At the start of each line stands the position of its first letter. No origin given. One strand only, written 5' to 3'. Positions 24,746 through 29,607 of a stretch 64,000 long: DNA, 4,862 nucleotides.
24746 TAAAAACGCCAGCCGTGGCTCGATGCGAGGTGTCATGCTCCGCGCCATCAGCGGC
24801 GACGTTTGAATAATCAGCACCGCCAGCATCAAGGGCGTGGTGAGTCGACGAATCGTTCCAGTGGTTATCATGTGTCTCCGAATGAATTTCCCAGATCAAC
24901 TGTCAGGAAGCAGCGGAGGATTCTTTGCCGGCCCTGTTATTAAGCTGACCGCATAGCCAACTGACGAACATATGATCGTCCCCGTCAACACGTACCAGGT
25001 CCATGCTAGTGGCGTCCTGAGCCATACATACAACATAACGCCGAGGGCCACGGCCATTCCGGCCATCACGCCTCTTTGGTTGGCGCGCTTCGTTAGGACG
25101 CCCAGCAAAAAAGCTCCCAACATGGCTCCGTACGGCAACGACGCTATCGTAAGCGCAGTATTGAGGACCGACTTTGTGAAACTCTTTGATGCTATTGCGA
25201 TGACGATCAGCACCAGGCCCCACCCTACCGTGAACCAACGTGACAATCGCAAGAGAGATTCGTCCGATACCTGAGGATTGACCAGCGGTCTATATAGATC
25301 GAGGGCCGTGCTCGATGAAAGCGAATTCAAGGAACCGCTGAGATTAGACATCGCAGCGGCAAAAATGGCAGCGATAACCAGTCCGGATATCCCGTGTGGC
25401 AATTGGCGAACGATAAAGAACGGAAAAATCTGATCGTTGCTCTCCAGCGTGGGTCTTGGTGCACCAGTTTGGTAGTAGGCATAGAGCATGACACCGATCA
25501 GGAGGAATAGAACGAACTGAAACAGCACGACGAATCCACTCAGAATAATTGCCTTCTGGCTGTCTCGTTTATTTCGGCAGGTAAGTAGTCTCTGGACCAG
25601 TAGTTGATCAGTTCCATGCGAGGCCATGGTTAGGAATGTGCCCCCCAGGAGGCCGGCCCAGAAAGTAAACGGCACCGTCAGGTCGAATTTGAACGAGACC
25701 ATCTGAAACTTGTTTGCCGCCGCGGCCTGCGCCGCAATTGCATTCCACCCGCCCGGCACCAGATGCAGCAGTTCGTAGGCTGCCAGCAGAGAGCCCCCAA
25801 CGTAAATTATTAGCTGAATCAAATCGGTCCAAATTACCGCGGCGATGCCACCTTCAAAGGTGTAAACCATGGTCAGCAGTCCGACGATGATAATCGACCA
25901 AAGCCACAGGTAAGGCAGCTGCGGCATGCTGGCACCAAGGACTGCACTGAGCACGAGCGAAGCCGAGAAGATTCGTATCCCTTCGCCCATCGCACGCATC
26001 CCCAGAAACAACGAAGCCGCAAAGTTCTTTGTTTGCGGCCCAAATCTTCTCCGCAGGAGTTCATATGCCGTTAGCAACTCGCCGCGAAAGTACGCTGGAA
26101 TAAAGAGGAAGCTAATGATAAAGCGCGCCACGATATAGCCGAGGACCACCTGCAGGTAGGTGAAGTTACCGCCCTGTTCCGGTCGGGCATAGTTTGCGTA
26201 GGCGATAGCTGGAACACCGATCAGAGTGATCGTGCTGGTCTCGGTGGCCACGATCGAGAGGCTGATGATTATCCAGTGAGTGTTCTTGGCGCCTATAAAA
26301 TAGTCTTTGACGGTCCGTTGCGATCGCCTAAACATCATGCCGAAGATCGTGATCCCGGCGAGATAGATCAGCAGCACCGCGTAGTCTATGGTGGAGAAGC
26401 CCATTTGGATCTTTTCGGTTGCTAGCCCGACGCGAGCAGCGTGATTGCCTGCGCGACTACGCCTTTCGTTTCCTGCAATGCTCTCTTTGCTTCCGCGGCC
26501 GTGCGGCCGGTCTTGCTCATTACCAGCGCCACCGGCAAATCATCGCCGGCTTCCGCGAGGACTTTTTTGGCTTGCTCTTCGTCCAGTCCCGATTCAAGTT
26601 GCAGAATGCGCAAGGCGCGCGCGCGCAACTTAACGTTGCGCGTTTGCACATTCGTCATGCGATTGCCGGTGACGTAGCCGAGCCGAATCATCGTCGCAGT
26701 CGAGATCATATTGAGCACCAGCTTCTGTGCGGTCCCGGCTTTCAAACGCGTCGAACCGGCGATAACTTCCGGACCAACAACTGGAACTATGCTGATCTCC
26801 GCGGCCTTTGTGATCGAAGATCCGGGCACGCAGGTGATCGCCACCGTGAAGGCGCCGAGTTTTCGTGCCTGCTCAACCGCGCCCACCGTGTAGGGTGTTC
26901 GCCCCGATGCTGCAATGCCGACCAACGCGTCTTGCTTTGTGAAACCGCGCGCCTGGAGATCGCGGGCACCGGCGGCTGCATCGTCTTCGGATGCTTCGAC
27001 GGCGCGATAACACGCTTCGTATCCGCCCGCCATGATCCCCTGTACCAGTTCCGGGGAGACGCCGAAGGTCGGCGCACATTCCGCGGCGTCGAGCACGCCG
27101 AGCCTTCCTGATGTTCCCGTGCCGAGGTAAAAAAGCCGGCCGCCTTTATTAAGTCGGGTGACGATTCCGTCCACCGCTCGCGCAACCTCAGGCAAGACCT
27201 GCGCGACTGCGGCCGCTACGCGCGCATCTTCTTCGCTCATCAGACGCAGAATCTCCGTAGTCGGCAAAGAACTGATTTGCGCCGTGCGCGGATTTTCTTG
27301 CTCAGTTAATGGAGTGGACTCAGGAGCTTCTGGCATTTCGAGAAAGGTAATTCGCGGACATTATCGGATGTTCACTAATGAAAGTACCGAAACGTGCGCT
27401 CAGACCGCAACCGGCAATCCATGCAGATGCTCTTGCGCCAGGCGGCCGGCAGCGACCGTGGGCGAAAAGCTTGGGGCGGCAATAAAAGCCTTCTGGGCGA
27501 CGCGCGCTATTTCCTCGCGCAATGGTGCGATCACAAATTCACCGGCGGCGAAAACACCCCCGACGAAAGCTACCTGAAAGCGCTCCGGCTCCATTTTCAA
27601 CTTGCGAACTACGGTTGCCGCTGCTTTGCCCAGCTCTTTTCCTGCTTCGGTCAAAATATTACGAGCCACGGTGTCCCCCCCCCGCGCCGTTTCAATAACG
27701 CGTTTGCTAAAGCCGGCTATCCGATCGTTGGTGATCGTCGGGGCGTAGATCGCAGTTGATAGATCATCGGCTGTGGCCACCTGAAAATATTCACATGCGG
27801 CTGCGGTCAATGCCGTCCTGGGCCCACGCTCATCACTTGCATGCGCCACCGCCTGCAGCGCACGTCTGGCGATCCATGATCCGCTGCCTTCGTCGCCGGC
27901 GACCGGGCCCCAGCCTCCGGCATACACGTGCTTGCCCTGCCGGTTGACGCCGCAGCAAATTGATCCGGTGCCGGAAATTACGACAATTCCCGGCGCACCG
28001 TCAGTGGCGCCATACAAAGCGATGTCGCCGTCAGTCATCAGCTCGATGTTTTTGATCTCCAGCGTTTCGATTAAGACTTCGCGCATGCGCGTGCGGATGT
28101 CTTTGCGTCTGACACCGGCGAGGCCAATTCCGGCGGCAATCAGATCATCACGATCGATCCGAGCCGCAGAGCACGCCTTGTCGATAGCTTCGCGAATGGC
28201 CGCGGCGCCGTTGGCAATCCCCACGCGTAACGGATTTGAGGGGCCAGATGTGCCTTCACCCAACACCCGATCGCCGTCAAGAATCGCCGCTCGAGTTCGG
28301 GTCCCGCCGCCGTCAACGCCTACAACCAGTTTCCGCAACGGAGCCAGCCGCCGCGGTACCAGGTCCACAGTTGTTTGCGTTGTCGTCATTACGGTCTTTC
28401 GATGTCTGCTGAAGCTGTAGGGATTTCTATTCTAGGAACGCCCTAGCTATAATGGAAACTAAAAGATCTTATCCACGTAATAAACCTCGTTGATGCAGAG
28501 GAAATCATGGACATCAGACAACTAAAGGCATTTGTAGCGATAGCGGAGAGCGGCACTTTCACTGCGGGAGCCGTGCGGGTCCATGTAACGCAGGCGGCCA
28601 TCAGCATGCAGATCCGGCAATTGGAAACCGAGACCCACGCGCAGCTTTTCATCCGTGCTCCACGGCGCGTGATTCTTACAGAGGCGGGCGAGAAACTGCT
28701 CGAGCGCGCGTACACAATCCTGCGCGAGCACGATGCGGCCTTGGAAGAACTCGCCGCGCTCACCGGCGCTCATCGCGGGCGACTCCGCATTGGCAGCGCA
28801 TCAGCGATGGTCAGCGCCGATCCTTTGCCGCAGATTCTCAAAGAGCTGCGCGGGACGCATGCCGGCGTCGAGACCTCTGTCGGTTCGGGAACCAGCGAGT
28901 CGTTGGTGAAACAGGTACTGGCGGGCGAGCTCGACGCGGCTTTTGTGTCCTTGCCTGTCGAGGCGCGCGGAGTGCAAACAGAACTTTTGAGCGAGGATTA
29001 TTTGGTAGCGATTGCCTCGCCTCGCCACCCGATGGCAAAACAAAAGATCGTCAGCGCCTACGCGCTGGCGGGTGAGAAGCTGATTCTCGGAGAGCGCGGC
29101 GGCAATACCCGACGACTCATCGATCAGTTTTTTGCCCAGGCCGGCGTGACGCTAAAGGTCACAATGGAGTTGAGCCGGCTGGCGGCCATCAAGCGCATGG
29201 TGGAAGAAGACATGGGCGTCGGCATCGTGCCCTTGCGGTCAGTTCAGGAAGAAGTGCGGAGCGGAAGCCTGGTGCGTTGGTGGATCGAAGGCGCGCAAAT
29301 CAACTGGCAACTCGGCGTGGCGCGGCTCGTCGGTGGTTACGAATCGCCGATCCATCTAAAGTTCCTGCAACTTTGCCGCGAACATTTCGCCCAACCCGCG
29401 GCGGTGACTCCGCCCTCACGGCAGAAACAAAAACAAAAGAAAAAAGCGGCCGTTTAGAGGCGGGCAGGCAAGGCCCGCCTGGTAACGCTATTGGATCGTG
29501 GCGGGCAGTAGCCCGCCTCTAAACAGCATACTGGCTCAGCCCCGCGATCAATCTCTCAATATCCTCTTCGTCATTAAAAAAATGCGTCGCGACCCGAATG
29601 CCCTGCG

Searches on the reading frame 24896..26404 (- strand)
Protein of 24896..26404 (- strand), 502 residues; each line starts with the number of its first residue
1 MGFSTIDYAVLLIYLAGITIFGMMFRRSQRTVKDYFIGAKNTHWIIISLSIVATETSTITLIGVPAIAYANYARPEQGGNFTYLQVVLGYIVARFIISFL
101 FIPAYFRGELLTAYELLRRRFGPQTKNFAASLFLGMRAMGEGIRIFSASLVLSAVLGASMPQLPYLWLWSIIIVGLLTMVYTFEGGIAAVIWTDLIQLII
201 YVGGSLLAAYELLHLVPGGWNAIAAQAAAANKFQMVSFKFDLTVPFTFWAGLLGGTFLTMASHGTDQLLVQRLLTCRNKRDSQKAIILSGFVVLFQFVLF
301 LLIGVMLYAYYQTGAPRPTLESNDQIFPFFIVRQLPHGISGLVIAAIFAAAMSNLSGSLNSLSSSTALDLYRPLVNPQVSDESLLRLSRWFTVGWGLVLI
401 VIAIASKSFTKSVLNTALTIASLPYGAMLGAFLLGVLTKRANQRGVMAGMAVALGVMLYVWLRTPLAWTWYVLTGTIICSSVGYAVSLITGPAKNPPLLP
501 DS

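Call 5: search_protein_families(library=pfam, proteins=[window:24896-26404:-], max_evalue=0.001)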
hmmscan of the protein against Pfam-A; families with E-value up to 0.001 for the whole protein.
window:24896-26404:- (502 aa): 1 family
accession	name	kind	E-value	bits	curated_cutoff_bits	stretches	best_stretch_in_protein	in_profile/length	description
PF00474.23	SSF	-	2.9e-39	135.5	22.8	1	35-452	1-405/406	Sodium:solute symporter family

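Call 6: search_protein_families(library=ncbifam, proteins=[window:24896-26404:-], max_evalue=0.001)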
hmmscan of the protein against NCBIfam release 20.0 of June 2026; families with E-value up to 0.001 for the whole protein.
window:24896-26404:- (502 aa): 9 families
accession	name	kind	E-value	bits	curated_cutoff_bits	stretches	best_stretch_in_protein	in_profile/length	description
TIGR00813.1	sss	superfamily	7.1e-68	229.5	184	1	35-452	1-410/411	sodium/solute symporter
NF007790.0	PRK10484.1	equivalog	2.8e-42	145.2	401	1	17-466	15-455/527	solute:sodium symporter family transporter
TIGR02121.1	Na_Pro_sym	equivalog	5.5e-25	88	515.5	1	9-491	5-470/488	sodium/proline symporter PutP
TIGR02119.1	panF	equivalog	1.2e-23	83.9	328.05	1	10-462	9-437/471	sodium/pantothenate symporter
TIGR03648.1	Na_symport_lg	subfamily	1.1e-15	57.1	320.75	1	333-463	356-483/547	VC_2705 family sodium/solute symporter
NF011948.0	PRK15419.1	equivalog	1.1e-11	44.3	955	1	2-491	2-473/502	sodium/proline symporter PutP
NF058657.1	MncbAcdTpMctC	equivalog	1.7e-07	30.1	670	1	147-462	141-454/527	monocarboxylic acid transporter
NF009135.0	PRK12488.1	subfamily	3.3e-06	25.9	850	1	168-459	181-478/549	cation/acetate symporter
NF006903.2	PRK09395.1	subfamily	1.4e-05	23.7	750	1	168-462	184-480/552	cation/acetate symporter ActP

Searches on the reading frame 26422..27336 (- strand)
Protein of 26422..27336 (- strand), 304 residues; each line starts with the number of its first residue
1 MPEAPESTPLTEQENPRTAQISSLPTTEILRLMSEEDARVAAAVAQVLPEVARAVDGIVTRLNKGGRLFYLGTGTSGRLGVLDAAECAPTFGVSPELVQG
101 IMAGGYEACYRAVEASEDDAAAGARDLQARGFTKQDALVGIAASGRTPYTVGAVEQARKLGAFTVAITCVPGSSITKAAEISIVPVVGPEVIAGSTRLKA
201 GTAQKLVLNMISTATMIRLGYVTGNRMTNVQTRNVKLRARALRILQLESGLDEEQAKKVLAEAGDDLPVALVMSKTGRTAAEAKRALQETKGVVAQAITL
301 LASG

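Call 5: search_protein_families(library=pfam, proteins=[window:26422-27336:-], max_evalue=0.001)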
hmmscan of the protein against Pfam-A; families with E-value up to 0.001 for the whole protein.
window:26422-27336:- (304 aa): 5 families
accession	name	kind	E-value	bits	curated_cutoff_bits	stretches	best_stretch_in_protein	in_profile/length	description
PF22645.1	GKRP_SIS_N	-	3.7e-15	56.1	27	1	50-155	1-110/113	Glucokinase regulatory protein N-terminal SIS domain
PF13580.11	SIS_2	-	9.1e-11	42.4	27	1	43-168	13-137/138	SIS domain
PF01380.27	SIS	-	4.1e-09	36.8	25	1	128-211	47-128/131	SIS domain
PF22198.1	GKRP_SIS_2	-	7.5e-08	32.8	27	1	51-109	7-65/191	Glucokinase regulatory protein, second SIS domain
PF20741.3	GKRP-like_C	-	5.8e-07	30.4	27.7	1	225-261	2-38/100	C-terminal lid domain of glucokinase regulatory protein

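Call 6: search_protein_families(library=ncbifam, proteins=[window:26422-27336:-], max_evalue=0.001)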
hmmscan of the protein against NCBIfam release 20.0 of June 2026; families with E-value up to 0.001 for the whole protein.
window:26422-27336:- (304 aa): 14 families
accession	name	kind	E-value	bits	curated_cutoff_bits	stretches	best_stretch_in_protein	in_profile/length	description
NF003915.0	PRK05441.1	subfamily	3.4e-118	394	168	1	8-299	5-296/300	N-acetylmuramic acid 6-phosphate etherase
NF009222.0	PRK12570.1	subfamily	2.3e-116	387.9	255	1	10-299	14-303/307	N-acetylmuramic acid 6-phosphate etherase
TIGR00274.1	TIGR00274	equivalog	6.3e-110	366.8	302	1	10-298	2-290/291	N-acetylmuramic acid 6-phosphate etherase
NF001484.0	PRK00331.1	subfamily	2.6e-09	36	381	1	132-251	331-448/601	isomerizing glutamine--fructose-6-phosphate transaminase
TIGR01135.1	glmS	equivalog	2.9e-09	36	418.05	1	132-250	336-452/607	glutamine--fructose-6-phosphate transaminase (isomerizing)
NF002805.0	PRK02947.1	subfamily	1.8e-08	33.9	135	1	40-174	15-147/247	sugar isomerase domain-containing protein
TIGR03127.2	RuMP_HxlB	equivalog_domain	1.3e-07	31.7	160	1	130-183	68-121/178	6-phospho-3-hexuloisomerase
TIGR00264.2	TIGR00264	equivalog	1.1e-05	25.8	80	1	253-301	62-111/112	nascent polypeptide-associated complex protein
NF008458.0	PRK11337.1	equivalog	5.4e-05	22.3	378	1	133-184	187-238/293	MurR/RpiR family transcriptional regulator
NF041755.1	RuMP_HxlAB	equivalog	5.9e-05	22.2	500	0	133-216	287-369/391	bifunctional 3-hexulose-6-phosphate synthase/6-phospho-3-hexuloisomerase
NF006426.0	PRK08674.1-6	subfamily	0.00017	20.6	295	1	125-282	80-228/354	bifunctional phosphoglucose/phosphomannose isomerase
NF012026.0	PRK15482.1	equivalog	0.00034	20.2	408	1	129-228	177-274/285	HTH-type transcriptional regulator MurR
NF040776.2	AlsR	equivalog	0.00054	19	400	0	132-184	174-226/279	transcriptional repressor AlsR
TIGR00441.1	gmhA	equivalog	0.00069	19.7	209.45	0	124-184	70-129/154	D-sedoheptulose 7-phosphate isomerase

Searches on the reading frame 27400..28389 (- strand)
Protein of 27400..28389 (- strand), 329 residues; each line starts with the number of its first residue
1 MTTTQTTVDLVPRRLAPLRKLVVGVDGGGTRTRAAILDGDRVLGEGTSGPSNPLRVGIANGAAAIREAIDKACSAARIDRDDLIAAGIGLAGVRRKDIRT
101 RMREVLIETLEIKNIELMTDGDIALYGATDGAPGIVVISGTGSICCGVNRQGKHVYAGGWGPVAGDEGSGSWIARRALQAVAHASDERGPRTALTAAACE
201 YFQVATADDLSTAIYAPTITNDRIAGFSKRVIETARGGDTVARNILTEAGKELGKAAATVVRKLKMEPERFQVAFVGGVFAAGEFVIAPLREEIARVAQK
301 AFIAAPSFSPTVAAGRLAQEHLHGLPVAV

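Call 5: search_protein_families(library=pfam, proteins=[window:27400-28389:-], max_evalue=0.001)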
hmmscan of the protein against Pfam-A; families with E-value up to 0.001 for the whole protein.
window:27400-28389:- (329 aa): 2 families
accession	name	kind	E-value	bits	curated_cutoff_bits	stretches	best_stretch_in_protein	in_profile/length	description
PF01869.26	BcrAD_BadFG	-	7.2e-47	160.6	31.5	1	23-297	1-251/271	BadF/BadG/BcrA/BcrD ATPase family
PF00480.26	ROK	-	3.1e-06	27.3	22.9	0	229-306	198-270/294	ROK family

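Call 6: search_protein_families(library=ncbifam, proteins=[window:27400-28389:-], max_evalue=0.001)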
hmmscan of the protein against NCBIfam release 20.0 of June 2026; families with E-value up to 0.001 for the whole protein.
window:27400-28389:- (329 aa): 2 families
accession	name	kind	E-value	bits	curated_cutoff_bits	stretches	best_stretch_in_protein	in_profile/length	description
NF046058.1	NagK_SO3507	equivalog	3e-43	148.4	370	1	20-281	9-261/295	N-acetylglucosamine kinase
NF047937.1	TransRegNagC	equivalog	0.00085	18.6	650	0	229-302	291-360/399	DNA-binding transcriptional regulator NagC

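Call 51: search_solved_structures(query=window:27400-28389:-, max_evalue=0.00001)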
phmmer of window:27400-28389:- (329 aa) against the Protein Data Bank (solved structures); distinct sequences matched with E-value up to 0.00001: 5.
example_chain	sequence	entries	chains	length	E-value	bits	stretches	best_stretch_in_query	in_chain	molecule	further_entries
8zo3_A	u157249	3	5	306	1.8e-37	132.8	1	20-281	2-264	N-acetylmuramic acid/N-acetylglucosamine kinase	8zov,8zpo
2e2n_A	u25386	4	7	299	5.8e-32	114.7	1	21-280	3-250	HEXOKINASE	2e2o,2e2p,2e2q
2ch5_A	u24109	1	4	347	3.7e-26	95.6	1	22-272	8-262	NAGK PROTEIN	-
2ch6_A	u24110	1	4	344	4.3e-26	95.4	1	22-272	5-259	N-ACETYL-D-GLUCOSAMINE KINASE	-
1zc6_A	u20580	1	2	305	2e-23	86.6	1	15-280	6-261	probable N-acetylglucosamine kinase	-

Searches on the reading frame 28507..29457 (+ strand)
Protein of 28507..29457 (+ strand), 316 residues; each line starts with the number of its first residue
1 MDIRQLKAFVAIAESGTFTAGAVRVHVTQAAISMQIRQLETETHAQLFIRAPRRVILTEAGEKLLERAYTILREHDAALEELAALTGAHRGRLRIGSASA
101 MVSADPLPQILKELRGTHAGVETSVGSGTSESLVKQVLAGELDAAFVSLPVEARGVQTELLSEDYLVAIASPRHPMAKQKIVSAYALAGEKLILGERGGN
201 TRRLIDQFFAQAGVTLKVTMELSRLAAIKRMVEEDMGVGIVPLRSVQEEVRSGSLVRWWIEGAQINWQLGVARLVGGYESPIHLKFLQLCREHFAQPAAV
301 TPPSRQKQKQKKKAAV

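Call 5: search_protein_families(library=pfam, proteins=[window:28507-29457:+], max_evalue=0.001)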
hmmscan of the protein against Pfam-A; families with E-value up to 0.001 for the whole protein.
window:28507-29457:+ (316 aa): 2 families
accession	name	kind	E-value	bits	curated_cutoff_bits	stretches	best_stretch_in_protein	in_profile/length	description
PF03466.25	LysR_substrate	-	7.2e-45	153.4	28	1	88-294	3-208/209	LysR substrate binding domain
PF00126.33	HTH_1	-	1.1e-20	73.7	26.6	1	3-62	1-60/60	Bacterial regulatory helix-turn-helix protein, lysR family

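Call 6: search_protein_families(library=ncbifam, proteins=[window:28507-29457:+], max_evalue=0.001)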
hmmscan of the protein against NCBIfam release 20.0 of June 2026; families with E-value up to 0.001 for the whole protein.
window:28507-29457:+ (316 aa): 54 families (the best 25 are shown)
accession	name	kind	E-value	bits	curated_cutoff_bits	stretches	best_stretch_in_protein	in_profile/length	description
NF040786.1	LysR_Sec_metab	equivalog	5.3e-48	163.5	250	1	1-292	1-296/298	selenium metabolism-associated LysR family transcriptional regulator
TIGR03339.1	phn_lysR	subfamily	1.8e-46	158.6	341.1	1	5-251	1-243/279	aminoethylphosphonate catabolism associated LysR family transcriptional regulator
NF047520.1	trans_act_CidR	equivalog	7.3e-46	156.7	415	1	1-291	1-289/292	cidABC operon transcriptional activator CidR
NF053705.1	TransRegGltCGpos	equivalog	8.3e-46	156.6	350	1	1-294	1-293/300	glutamate biosynthesis transcriptional regulator GltC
NF040889.1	trans_reg_YeiE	equivalog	5.7e-38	130.8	480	1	3-290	5-286/288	DNA-binding transcriptional regulator YeiE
NF008416.0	PRK11242.1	equivalog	2.3e-36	125.7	277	1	1-296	1-293/300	transcriptional regulator CynR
NF008722.0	PRK11716.1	equivalog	4.2e-35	121.2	246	1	1-244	1-244/293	HTH-type transcriptional activator IlvY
NF008095.0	PRK10837.1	subfamily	8.5e-34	117.1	281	1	3-265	5-261/290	LysR family transcriptional regulator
NF045990.1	TransRegCbbRRhodb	equivalog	1.7e-33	116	450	1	3-265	8-271/304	LysR family regulator CbbR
NF047711.1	PutUtilRegPtrR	equivalog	2.5e-33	115.4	400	1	1-260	1-252/283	putrescine utilization regulator PtrR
NF007385.0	PRK09906.1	equivalog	4.4e-32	111.4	356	1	1-243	1-243/296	DNA-binding transcriptional regulator HcaR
NF045775.1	acetoin_reg_AlsR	exception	5.6e-32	111.4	430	1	1-247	1-247/290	acetoin biosynthesis transcriptional regulator AlsR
NF008361.0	PRK11151.1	equivalog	2.5e-30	105.8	329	1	1-255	1-254/305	DNA-binding transcriptional regulator OxyR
NF008410.0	PRK11233.1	equivalog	6.7e-30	104.3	309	1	1-249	1-246/305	nitrogen assimilation transcriptional regulator NAC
TIGR02424.1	TF_pcaQ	equivalog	2.3e-29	102.2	303.8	1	3-262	5-266/300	pca operon transcription factor PcaQ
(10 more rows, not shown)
